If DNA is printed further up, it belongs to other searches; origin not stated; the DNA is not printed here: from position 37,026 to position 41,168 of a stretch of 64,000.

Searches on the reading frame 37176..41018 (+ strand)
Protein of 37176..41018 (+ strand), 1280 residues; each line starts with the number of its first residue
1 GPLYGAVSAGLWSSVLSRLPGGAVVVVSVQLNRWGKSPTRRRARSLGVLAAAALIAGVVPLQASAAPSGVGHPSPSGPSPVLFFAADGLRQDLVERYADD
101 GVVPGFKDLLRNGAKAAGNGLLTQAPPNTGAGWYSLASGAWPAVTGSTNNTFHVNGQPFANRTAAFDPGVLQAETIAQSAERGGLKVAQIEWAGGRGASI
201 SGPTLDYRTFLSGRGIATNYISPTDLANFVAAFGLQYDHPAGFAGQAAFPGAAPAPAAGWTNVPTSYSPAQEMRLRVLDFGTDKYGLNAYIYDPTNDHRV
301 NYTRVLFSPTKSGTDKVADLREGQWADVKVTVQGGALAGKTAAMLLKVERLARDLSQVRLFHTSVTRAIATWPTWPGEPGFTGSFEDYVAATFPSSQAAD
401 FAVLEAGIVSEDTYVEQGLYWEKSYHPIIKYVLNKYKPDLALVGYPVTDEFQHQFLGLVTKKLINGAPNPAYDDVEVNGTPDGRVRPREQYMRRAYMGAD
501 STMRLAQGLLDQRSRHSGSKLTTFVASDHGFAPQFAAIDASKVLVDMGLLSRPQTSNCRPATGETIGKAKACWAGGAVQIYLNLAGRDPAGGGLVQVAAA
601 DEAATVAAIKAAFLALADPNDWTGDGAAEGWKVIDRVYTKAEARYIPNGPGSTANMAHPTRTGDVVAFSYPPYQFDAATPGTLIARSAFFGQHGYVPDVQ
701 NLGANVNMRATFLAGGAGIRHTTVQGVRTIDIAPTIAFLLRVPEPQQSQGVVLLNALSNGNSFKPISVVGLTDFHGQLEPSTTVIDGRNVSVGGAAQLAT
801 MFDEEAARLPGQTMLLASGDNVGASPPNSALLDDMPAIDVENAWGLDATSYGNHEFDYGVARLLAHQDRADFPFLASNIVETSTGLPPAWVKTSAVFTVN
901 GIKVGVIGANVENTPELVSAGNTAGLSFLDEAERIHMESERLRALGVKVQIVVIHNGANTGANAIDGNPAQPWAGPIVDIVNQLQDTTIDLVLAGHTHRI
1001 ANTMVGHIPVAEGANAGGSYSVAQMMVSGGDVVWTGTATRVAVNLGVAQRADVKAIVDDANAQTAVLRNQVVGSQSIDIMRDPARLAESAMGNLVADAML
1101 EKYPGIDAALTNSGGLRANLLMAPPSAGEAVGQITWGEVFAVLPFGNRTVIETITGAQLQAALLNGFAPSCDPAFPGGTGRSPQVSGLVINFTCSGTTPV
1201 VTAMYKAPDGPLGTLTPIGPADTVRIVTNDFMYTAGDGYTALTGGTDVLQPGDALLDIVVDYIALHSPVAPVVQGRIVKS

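Call 9: search_protein_families(library=pfam, proteins=[window:37176-41018:+], max_evalue=0.001)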
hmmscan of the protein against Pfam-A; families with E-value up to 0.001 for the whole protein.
window:37176-41018:+ (1280 aa): 3 families
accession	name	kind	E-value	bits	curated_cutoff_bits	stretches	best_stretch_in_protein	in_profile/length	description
PF02872.23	5_nucleotid_C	-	1.3e-23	84.3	23.6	1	1078-1243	11-157/158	5'-nucleotidase, C-terminal domain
PF01663.27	Phosphodiest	-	1.3e-20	74.7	23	2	81-195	1-112/342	Type I phosphodiesterase / nucleotide pyrophosphatase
PF00149.33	Metallophos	-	1.4e-08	35.9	21.5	1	768-999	3-190/191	Calcineurin-like phosphoesterase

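Call 73: search_protein_families(library=padloc, proteins=[window:37176-41018:+], max_evalue=0.001)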
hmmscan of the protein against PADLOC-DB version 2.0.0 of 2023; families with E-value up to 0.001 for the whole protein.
window:37176-41018:+ (1280 aa): 0 families
